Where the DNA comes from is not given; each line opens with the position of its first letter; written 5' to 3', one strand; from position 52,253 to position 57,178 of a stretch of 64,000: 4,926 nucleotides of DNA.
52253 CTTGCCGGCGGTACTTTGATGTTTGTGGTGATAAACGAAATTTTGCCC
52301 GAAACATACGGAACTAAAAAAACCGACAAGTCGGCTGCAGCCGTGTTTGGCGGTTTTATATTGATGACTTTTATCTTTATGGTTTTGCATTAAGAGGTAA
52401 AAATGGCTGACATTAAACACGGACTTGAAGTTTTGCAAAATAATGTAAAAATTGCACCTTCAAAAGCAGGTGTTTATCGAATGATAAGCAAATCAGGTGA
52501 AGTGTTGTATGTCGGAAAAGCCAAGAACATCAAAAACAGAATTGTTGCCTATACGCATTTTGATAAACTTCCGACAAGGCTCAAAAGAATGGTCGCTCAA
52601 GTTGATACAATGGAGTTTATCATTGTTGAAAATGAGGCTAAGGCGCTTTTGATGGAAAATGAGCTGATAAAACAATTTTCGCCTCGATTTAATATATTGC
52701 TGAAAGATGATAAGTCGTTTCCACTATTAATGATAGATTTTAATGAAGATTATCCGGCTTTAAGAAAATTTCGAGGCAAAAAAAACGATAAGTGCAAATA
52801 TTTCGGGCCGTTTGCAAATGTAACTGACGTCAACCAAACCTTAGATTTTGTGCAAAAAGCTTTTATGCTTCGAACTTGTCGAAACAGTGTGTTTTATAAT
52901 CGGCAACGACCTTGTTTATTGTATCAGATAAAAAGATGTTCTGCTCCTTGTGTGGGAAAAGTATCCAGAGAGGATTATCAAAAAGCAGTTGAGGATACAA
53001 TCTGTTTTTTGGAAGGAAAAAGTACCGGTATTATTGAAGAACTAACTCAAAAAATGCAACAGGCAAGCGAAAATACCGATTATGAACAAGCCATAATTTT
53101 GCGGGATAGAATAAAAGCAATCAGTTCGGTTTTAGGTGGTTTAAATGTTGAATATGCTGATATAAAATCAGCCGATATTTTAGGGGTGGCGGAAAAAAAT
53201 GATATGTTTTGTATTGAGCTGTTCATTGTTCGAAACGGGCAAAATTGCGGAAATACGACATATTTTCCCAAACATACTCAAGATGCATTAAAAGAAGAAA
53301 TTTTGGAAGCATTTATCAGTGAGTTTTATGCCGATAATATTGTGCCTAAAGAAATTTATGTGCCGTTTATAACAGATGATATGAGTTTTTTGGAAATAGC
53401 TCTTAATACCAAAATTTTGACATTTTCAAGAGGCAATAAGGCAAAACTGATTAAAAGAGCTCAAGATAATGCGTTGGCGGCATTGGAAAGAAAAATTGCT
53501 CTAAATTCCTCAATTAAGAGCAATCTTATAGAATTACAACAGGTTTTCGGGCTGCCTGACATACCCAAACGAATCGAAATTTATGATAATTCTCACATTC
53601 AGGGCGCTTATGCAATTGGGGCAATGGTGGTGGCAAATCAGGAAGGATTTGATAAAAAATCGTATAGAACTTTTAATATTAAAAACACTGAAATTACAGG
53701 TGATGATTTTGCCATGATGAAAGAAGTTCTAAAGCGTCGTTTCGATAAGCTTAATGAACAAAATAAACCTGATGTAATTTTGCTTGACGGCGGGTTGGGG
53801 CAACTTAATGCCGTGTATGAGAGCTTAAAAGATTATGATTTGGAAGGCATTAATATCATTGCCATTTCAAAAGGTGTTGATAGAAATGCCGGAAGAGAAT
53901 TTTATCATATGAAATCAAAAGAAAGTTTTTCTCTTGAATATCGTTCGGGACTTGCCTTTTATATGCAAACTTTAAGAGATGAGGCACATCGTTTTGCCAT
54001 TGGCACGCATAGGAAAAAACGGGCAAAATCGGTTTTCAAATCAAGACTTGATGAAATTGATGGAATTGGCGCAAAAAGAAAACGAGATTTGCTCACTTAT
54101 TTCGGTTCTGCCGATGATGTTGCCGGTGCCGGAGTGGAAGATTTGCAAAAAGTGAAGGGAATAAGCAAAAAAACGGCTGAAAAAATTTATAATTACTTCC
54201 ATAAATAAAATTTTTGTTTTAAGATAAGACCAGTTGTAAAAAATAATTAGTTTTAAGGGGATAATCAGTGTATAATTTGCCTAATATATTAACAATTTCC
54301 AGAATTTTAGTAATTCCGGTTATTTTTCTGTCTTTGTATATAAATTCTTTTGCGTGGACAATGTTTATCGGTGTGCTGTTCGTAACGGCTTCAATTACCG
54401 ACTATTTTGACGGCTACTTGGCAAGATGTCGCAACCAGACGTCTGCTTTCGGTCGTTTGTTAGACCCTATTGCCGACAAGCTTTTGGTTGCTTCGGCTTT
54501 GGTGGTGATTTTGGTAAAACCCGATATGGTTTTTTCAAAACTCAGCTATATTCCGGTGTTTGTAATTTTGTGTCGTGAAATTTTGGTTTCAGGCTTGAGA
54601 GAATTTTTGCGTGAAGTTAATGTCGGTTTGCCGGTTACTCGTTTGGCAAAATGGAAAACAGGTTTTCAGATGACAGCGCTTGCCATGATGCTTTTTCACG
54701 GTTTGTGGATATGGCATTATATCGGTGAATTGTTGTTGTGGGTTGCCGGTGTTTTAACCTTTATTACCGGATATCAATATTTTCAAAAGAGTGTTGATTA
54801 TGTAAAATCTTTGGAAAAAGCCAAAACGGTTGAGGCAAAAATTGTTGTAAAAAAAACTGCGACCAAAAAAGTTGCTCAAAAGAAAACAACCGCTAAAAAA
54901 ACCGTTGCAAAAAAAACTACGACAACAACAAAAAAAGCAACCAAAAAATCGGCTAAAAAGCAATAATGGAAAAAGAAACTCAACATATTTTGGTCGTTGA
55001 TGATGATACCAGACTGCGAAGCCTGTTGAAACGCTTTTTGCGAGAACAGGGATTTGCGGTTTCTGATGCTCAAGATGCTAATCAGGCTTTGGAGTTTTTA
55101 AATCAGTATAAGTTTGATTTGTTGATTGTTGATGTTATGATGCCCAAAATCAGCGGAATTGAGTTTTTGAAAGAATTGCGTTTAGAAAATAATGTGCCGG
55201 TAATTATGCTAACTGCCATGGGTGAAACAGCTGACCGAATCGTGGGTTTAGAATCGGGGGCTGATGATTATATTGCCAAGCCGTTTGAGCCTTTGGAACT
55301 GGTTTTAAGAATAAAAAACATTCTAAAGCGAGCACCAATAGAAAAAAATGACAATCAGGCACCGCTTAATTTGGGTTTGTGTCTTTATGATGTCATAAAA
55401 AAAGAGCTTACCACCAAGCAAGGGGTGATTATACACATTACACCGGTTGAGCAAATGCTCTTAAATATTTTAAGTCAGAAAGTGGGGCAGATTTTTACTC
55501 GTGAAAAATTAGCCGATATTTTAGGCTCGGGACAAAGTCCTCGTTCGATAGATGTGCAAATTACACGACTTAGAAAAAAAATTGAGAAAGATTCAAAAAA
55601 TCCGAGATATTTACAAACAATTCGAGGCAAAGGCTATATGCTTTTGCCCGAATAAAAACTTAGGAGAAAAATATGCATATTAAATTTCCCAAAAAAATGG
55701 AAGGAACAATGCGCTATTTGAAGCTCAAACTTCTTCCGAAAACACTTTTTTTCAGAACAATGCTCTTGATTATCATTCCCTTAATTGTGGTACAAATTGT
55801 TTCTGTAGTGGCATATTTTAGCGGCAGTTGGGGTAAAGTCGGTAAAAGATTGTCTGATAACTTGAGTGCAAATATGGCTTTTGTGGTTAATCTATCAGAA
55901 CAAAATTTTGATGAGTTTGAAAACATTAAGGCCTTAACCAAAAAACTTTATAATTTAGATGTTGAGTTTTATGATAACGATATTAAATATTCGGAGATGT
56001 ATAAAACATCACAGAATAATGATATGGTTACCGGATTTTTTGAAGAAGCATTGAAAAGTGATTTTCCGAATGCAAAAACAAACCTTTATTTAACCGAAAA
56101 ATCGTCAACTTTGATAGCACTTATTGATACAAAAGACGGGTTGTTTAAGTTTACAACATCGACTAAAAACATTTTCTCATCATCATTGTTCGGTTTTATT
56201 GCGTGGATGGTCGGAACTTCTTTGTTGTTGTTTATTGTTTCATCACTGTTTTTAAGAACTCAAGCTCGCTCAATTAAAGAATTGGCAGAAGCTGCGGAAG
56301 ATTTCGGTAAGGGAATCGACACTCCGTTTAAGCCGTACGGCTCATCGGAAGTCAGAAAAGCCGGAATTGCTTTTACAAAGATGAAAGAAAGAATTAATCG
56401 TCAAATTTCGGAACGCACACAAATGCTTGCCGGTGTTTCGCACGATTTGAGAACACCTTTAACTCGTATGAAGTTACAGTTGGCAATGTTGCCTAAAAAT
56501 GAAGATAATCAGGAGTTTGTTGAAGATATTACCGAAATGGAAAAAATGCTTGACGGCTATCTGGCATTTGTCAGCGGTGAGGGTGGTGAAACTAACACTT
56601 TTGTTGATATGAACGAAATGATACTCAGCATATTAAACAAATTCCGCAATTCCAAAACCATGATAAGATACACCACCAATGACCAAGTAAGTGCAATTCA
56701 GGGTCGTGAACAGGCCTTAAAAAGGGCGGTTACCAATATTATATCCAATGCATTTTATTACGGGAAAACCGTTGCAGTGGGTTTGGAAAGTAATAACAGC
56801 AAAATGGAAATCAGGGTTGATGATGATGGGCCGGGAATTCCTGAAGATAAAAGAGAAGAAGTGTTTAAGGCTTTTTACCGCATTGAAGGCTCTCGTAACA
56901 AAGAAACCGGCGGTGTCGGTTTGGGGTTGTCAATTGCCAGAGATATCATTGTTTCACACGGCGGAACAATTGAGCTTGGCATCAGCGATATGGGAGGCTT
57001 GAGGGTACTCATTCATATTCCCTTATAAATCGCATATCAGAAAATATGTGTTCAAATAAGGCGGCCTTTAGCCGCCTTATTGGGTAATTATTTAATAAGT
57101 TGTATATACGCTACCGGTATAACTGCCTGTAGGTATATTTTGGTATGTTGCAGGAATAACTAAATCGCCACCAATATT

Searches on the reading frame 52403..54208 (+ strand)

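Call 10: search_protein_families(library=ncbifam, proteins=[window:52403-54208:+], max_evalue=0.01)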
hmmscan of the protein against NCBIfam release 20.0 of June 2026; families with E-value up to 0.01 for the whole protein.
window:52403-54208:+ (601 aa): 24 families
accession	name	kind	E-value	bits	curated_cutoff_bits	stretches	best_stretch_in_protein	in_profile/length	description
TIGR00194.1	uvrC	equivalog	3.1e-162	541.2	285.45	1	12-579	2-573/574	excinuclease ABC subunit UvrC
NF001824.0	PRK00558.1-5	equivalog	1.4e-133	446.6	451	1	18-600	14-645/652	excinuclease ABC subunit UvrC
NF011263.0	PRK14669.1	equivalog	5.7e-115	385.2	1108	1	11-600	3-603/624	excinuclease ABC subunit C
NF011261.0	PRK14667.1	equivalog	7.9e-110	368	818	1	10-599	5-565/567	excinuclease ABC subunit C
NF011262.0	PRK14668.1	equivalog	6.2e-99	331.9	544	1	12-596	7-574/577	excinuclease ABC subunit C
NF011260.0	PRK14666.1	equivalog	1.9e-98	331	649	2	15-326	6-319/698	excinuclease ABC subunit C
NF011266.0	PRK14672.1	equivalog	1.2e-83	281.6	1504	2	9-320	9-314/691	excinuclease ABC subunit C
NF011264.0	PRK14670.1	equivalog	6.7e-78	262.4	1021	1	5-598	2-588/602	excinuclease ABC subunit C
NF005906.0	PRK07883.1-4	equivalog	2.7e-57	194.4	495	1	16-319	210-511/563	DEDD exonuclease domain-containing protein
NF005907.0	PRK07883.1-5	equivalog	3.1e-38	131.5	454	1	19-288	228-498/584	DEDD exonuclease domain-containing protein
NF005905.0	PRK07883.1-3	equivalog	1.6e-32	112.9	508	1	18-281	223-483/581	DEDD exonuclease domain-containing protein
NF005904.0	PRK07883.1-2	equivalog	5.7e-23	81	969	1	19-283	230-494/584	DEDD exonuclease domain-containing protein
NF005903.0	PRK07883.1-1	equivalog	3e-19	68.9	1038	1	18-280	245-503/642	DEDD exonuclease domain-containing protein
NF007833.0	PRK10545.1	equivalog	8.5e-17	61.2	367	1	9-201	22-211/289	excinuclease Cho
NF010337.0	PRK13766.1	equivalog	5.6e-07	28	610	1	532-597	705-773/781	Hef nuclease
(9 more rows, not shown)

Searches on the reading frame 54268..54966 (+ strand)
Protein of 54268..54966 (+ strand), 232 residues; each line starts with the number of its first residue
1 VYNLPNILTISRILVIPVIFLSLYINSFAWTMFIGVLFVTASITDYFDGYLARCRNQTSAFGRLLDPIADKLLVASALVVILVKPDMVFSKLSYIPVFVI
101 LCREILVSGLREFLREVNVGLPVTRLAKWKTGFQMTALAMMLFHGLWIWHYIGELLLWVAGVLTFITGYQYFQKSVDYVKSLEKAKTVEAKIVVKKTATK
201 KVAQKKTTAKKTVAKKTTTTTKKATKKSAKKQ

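Call 74: search_protein_families(library=pfam, proteins=[window:54268-54966:+], max_evalue=0.001)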
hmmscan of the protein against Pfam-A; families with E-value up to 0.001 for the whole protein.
window:54268-54966:+ (232 aa): 2 families
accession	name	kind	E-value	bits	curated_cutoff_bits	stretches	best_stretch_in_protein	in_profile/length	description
PF01066.26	CDP-OH_P_transf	-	2e-35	122.9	22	1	3-165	2-151/152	CDP-alcohol phosphatidyltransferase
PF07382.16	HC2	-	0.00068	20.2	40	1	184-231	81-129/194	Histone H1-like nucleoprotein HC2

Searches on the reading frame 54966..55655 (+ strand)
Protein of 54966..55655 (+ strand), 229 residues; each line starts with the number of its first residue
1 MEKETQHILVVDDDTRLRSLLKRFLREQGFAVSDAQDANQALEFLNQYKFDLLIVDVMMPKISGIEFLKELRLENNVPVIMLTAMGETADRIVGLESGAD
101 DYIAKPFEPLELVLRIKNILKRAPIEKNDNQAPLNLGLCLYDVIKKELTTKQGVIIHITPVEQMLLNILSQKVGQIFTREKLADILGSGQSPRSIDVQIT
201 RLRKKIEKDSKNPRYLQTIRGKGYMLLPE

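Call 74: search_protein_families(library=pfam, proteins=[window:54966-55655:+], max_evalue=0.001)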
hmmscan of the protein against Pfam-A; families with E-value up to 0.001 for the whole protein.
window:54966-55655:+ (229 aa): 2 families
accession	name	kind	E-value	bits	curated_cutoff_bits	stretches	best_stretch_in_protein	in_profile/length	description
PF00072.30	Response_reg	-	2.7e-32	111.7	30.2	1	8-116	1-110/111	Response regulator receiver domain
PF00486.34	Trans_reg_C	-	1.8e-17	63.6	26.2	1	156-226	4-77/77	Transcriptional regulatory protein, C terminal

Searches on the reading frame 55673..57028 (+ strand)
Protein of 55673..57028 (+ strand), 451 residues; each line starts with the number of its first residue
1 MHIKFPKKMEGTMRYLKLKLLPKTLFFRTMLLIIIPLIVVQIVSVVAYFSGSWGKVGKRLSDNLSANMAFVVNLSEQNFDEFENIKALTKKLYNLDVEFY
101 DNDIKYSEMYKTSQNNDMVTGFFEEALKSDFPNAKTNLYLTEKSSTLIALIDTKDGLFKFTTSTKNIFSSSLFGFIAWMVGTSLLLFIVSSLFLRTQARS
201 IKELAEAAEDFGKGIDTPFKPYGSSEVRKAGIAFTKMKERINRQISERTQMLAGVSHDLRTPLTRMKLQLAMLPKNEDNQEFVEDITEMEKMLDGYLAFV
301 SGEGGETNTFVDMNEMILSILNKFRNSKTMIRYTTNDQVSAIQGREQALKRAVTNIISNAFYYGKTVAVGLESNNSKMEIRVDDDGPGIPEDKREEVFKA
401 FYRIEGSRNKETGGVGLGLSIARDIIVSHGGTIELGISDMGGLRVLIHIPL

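Call 74: search_protein_families(library=pfam, proteins=[window:55673-57028:+], max_evalue=0.001)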
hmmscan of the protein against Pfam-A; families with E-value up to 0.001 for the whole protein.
window:55673-57028:+ (451 aa): 4 families
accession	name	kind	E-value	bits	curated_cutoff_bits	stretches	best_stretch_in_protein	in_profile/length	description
PF02518.31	HATPase_c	-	4.4e-22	79.1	26.4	1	345-451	2-109/111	Histidine kinase-, DNA gyrase B-, and HSP90-like ATPase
PF00512.31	HisKA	-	3.2e-10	40.3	26.9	1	248-293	2-50/66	His Kinase A (phospho-acceptor) domain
PF00672.30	HAMP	-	4.2e-05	24.2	25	1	193-242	2-52/53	HAMP domain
PF13589.12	HATPase_c_3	-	0.00034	21.1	25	1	350-422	4-80/137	Histidine kinase-, DNA gyrase B-, and HSP90-like ATPase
